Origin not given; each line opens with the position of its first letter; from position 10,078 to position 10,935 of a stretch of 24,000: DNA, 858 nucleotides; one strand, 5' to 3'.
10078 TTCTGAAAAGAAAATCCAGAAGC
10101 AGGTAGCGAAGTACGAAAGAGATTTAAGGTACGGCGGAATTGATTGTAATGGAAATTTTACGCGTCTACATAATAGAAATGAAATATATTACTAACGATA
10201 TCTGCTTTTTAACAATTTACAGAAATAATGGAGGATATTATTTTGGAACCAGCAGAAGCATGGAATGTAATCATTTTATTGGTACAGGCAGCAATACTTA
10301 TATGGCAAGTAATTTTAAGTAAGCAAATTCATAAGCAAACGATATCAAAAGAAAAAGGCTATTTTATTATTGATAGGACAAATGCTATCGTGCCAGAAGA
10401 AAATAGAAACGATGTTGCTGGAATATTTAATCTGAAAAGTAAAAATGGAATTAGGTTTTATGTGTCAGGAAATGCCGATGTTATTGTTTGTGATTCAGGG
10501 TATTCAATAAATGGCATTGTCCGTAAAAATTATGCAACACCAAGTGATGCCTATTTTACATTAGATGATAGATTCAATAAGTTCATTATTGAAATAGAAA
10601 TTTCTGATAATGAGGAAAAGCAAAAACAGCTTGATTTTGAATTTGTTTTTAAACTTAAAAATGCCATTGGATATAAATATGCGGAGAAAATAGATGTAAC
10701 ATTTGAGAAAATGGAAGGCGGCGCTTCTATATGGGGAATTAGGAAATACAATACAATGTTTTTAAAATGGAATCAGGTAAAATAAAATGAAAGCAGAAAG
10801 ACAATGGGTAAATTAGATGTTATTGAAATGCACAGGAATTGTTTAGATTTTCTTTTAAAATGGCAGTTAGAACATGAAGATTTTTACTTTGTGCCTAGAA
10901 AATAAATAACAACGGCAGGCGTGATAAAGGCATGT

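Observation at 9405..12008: Uncharacterised four-gene tail of the Type I R-M island: candidate novel defence module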

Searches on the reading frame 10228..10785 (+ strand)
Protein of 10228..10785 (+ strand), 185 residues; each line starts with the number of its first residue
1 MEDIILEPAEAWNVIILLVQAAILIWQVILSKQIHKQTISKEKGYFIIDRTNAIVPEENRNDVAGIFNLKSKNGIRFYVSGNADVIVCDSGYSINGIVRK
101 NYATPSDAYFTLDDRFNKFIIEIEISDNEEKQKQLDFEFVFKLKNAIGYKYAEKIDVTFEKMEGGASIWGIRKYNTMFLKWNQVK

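Call 5: search_protein_families(library=pfam, proteins=[window:10228-10785:+], max_evalue=1)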
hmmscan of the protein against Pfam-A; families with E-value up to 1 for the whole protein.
window:10228-10785:+ (185 aa): 0 families

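Call 6: search_protein_families(library=padloc, proteins=[window:10228-10785:+], max_evalue=1)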
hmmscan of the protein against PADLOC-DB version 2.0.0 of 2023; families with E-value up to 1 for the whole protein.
window:10228-10785:+ (185 aa): 0 families

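Call 9: search_protein_families(library=phrogs, proteins=[window:10228-10785:+], max_evalue=1)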
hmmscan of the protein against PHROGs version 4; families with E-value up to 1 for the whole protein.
window:10228-10785:+ (185 aa): 2 families
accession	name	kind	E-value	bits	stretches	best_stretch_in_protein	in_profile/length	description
phrog_16223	-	unknown function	0.046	14.8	0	130-161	21-52/106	-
phrog_10689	-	unknown function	0.18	12.7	1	138-164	37-63/70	-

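Call 10: search_protein_families(library=ncbifam, proteins=[window:10228-10785:+], max_evalue=1)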
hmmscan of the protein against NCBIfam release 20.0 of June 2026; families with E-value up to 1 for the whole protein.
window:10228-10785:+ (185 aa): 0 families

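Call 12: find_encoding_contigs(protein=window:10228-10785:+, flank=10000, max_places=10)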
Protein window:10228-10785:+ (185 aa): 16 contigs read that carry it; 10 places shown.
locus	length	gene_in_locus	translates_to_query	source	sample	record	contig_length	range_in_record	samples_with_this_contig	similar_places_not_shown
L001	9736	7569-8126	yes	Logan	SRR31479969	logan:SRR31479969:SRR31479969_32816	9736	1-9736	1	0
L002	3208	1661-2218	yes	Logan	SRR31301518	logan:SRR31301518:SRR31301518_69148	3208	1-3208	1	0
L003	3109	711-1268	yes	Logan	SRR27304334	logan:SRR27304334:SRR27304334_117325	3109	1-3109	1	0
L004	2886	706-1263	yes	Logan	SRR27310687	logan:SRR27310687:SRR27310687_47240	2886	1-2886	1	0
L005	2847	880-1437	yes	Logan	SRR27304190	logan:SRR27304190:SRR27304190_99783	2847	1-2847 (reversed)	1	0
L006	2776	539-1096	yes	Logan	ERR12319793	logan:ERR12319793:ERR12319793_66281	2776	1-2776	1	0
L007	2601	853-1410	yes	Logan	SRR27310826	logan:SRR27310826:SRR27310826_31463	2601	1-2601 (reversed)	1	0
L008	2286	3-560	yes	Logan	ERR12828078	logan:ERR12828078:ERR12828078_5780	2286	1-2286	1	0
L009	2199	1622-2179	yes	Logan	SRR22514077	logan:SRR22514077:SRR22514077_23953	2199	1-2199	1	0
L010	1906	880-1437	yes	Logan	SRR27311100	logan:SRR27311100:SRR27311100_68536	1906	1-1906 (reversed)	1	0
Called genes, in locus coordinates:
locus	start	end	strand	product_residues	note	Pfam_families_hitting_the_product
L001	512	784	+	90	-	PF13545:HTH_Crp_2 (weak)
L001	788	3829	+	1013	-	PF04313:HSDR_N, PF04851:ResIII, PF18766:SWI2_SNF2, PF22679:T1R_D3-like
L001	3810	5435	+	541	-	PF02384:N6_Mtase, PF07669:Eco57I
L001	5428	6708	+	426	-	PF01420:Methylase_S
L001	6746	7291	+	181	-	PF14163:SieB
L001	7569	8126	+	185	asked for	-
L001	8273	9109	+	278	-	-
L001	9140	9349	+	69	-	-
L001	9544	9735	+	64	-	?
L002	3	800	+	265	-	?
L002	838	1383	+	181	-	PF14163:SieB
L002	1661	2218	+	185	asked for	-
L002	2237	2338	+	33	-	-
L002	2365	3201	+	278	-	-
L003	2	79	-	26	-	?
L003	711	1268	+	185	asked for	-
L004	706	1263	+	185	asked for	-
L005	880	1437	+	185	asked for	-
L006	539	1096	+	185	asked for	-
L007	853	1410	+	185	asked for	-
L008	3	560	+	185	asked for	?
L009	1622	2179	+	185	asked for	-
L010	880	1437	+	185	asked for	-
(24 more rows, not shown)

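Call 17: find_homologous_proteins(query=window:10228-10785:+)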
Query window:10228-10785:+ (185 aa): 12 proteins with E <= 0.001 among 47 candidates.
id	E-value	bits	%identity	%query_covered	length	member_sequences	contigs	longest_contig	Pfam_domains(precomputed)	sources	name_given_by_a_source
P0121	1.5e-107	375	92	100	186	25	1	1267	-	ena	-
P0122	1.2e-102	359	90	97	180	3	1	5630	-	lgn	-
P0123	2.1e-95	336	83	100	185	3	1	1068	-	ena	-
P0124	4.3e-93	328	79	100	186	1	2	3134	-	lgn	-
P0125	9.1e-93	327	83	97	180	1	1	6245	-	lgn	-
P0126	2.0e-90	319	81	100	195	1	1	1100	-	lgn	-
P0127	5.2e-88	312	80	97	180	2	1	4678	-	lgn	-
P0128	9.0e-83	295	76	97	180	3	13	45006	-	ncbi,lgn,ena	-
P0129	4.9e-81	289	74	100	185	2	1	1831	-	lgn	-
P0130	1.1e-72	262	68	94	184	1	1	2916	-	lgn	-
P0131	5.3e-59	217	80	71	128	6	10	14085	-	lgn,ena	-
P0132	7.0e-49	184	91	51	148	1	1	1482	-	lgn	-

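Call 18: find_encoding_contigs(protein=P0128, flank=10000, max_places=6)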
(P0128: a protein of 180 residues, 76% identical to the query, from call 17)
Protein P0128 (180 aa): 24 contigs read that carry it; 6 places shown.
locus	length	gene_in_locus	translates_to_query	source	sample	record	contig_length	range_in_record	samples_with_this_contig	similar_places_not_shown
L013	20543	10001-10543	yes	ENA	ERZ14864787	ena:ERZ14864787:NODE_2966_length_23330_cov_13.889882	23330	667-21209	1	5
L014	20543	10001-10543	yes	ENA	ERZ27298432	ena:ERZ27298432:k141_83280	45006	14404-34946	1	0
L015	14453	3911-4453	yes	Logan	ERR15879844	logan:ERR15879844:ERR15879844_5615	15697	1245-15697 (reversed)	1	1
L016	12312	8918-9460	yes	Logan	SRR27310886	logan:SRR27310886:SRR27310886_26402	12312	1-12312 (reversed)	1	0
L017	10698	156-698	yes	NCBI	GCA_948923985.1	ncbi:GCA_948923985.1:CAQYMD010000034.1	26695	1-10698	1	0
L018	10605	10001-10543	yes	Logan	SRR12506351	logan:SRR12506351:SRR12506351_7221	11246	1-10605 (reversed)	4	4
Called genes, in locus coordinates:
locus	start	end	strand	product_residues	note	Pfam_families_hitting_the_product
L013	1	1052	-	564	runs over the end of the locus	PF00239:Resolvase, PF07508:Recombinase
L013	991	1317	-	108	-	-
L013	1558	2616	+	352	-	-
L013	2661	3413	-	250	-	-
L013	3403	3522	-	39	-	-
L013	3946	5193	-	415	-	PF03235:GmrSD_N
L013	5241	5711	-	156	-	PF00226:DnaJ (weak)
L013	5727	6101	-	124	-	PF00436:SSB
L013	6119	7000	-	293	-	PF18941:DUF5688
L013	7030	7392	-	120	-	-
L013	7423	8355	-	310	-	-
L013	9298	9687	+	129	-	-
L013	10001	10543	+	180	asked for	-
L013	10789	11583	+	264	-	PF00188:CAP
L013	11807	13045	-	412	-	PF04773:FecR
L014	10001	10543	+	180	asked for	-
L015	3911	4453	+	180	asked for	-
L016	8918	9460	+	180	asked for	-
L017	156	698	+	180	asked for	-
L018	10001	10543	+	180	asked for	-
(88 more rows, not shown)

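Call 19: find_encoding_contigs(protein=P0131, flank=8000, max_places=4)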
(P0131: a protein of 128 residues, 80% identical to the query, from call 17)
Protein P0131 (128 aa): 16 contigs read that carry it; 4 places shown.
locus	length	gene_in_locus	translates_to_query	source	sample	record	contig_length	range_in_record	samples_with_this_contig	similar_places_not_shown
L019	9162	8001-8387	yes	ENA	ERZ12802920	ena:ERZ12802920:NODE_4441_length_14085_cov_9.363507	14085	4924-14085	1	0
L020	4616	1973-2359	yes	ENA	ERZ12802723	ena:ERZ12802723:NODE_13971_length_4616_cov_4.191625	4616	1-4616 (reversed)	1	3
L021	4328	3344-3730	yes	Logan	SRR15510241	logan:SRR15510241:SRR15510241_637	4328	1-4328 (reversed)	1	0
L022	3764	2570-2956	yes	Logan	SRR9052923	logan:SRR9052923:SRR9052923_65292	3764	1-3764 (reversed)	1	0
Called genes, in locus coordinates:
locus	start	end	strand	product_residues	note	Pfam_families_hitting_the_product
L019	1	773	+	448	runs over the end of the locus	PF07693:KAP_NTPase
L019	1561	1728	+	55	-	-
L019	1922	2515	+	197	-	PF03167:UDG (weak)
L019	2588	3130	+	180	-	PF00857:Isochorismatase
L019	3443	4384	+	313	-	PF01699:Na_Ca_ex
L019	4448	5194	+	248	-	PF00106:adh_short, PF01370:Epimerase (weak), PF08659:KR, PF23441:SDR, PF03808:Glyco_tran_WecG (weak), PF13561:adh_short_C2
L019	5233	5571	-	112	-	-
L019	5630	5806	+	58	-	-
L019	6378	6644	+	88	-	PF13545:HTH_Crp_2 (weak)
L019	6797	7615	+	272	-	-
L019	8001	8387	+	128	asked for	-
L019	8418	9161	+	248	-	?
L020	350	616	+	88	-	PF13545:HTH_Crp_2 (weak)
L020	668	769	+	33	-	-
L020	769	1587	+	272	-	-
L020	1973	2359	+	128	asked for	-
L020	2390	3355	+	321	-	-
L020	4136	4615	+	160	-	?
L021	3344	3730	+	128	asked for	-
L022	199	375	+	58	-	-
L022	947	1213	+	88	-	PF13545:HTH_Crp_2 (weak)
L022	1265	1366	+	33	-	-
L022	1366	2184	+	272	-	-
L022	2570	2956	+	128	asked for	-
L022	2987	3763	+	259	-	?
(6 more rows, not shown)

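Call 27: search_protein_representatives(protein=window:10228-10785:+)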
Query: 185 residues. Proteins with E-value up to 0.001 (for the whole library): 75; up to 1e-10: 39; up to 1e-30: 4. The best 75 are listed.
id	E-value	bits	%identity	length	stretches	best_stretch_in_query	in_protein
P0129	1.6e-81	288.8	74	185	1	1-185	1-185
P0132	2.2e-49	184.1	92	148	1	91-185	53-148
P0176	3.4e-35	137.9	42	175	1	14-178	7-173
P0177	3.4e-31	124.8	43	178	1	4-177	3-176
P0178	3.0e-29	118.5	41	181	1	9-179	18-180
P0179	7.9e-29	117.1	44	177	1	10-178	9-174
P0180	1.9e-27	112.7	37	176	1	7-180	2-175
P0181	1.7e-26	109.5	38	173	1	12-178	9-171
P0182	2.2e-25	105.9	40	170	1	12-178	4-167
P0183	3.6e-25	105.2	72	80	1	82-152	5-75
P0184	5.9e-24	101.3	35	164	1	14-178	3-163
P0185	3.0e-22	95.7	34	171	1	14-178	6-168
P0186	3.6e-21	92.2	40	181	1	14-178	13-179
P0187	5.7e-21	91.6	35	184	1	10-180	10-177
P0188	7.5e-21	91.2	45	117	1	7-121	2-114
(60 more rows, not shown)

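Call 40: predict_structure(alignment_id=A3)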
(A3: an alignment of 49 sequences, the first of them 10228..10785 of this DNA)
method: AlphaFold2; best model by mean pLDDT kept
length: 185 residues; sequences in the alignment: 49
mean_pLDDT: 91.5   pTM: 0.79
mean pLDDT of the five models: 91.5, 91.3, 89.9, 89.6, 88.0
residues with pLDDT >= 90: 136; 70-90: 43; 50-70: 6; < 50: 0
segments of 3 or more residues with pLDDT < 50: none
pLDDT, mean of each block of 10 residues (from residue 1): 77 95 96 87 94 90 92 94 95 92 81 95 92 96 94 97 86 96 88
secondary structure, 60 per line:
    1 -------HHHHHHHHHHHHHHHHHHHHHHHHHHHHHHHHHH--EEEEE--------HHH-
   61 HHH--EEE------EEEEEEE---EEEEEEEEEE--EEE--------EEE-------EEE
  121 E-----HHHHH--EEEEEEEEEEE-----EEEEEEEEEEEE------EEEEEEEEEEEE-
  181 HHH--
elements in order: H8-41 E44-48 E66-68 E75-81 E85-94 E97-99 E108-110 E118-121 H127-131 E134-144 E150-161 E168-179

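Call 44: fold_search(model_id=the predicted structure, library=pdb)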
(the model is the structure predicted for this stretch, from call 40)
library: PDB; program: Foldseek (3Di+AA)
matches with E <= 10: 437; with E <= 0.001: 0
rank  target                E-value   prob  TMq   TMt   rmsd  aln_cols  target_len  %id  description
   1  8b6l_E                3.8e-02  0.91  0.29  0.34   7.5       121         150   13  Subtomogram average of the human Sec61-TRAP-OSTA-translocon (released 2022-12-07)
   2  6ayf_A                5.6e-02  0.33  0.22  0.10  14.9       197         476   16  TRPML3/ML-SA1 complex at pH 7.4 (released 2017-11-08)
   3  6e7p_A                1.0e-01  0.23  0.20  0.09  19.9       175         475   10  cryo-EM structure of human TRPML1 with PI35P2 (released 2018-11-28)
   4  12dl_AA               1.6e-01  0.12  0.19  0.08  16.3       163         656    6  Native structure of the cytoplasmic lattice (CPL) asymmetric unit from mouse MII eggs (released 2026-04-08)
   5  8xkn_B                2.0e-01  0.10  0.18  0.14  26.5       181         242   12  Cryo-EM structure of tail tube protein (released 2024-05-01)
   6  5w5e_A                2.2e-01  0.63  0.28  0.31  16.2       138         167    6  Re-refinement of the pyocin tube structure (released 2017-08-16)
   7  6u5b_S                2.2e-01  0.51  0.26  0.29  17.1       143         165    8  CryoEM Structure of Pyocin R2 - precontracted - baseplate (released 2020-04-15)
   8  7dys_A                2.3e-01  0.13  0.18  0.10  16.7       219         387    8  CryoEM structure of full length mouse TRPML2 (released 2022-03-23)
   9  2z1p                  2.9e-01  0.11  0.21  0.15  13.4       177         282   11  The Enterococcus faecalis MSCRAMM ACE binds its ligands by the collagen Hug Model (released 2007-05-29)
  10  2okm                  3.6e-01  0.11  0.22  0.26  12.8       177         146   11  Crystal structure of ACE19, the collagen binding subdomain of Enterococcus faecalis surface protein ACE (released 2008-01-22)
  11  2f1e_MODEL_1_A        3.8e-01  0.72  0.32  0.47   5.7       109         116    8  Solution structure of ApaG protein (released 2006-10-24)
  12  4fxt_N                4.3e-01  0.18  0.21  0.21  10.6       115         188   13  Crystal structure of a DUF3823 family protein (BACOVA_02663) from Bacteroides ovatus ATCC 8483 at 2.77 A resolution (released 2012-07-25)
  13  1xq4_A                4.5e-01  0.47  0.29  0.40   5.7       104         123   10  Crystal Structure of the Putative ApaA Protein from Bordetella pertussis, Northeast Structural Genomics Target BeR40 (released 2004-11-09)
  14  3j9q_S                5.1e-01  0.21  0.24  0.27  16.7       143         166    8  Atomic structures of a bactericidal contractile nanotube in its pre- and post-contraction states (released 2015-04-01)
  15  9eky_A                5.1e-01  0.03  0.12  0.07  15.5       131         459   11  (+)ML-SI3 bound TRPML2 in a pre-open state (released 2025-06-18)
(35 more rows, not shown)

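Call 60: search_protein_families(library=pfam, alignment_id=A3, max_evalue=0.01)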
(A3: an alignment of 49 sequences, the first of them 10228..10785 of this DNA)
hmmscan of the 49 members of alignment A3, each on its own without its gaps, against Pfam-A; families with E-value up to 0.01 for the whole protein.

A. member 1, window:10228-10785:+ (185 aa): 0 families

B. families by the number of members that match (of 49 scanned): 4 families
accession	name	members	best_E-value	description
PF00917.32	MATH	1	0.0033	MATH domain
PF23690.1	YqfI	1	0.006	YqfI-like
PF22563.2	iREC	1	0.0092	Inactive Receiver domain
PF24028.1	DUF7339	1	0.0097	Domain of unknown function (DUF7339)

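Call 66: search_protein_families(library=padloc, proteins=[L020:769-1587:+], max_evalue=0.01)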
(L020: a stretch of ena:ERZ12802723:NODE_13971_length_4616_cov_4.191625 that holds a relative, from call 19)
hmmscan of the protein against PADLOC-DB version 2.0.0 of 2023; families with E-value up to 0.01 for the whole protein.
L020:769-1587:+ (272 aa): 0 families
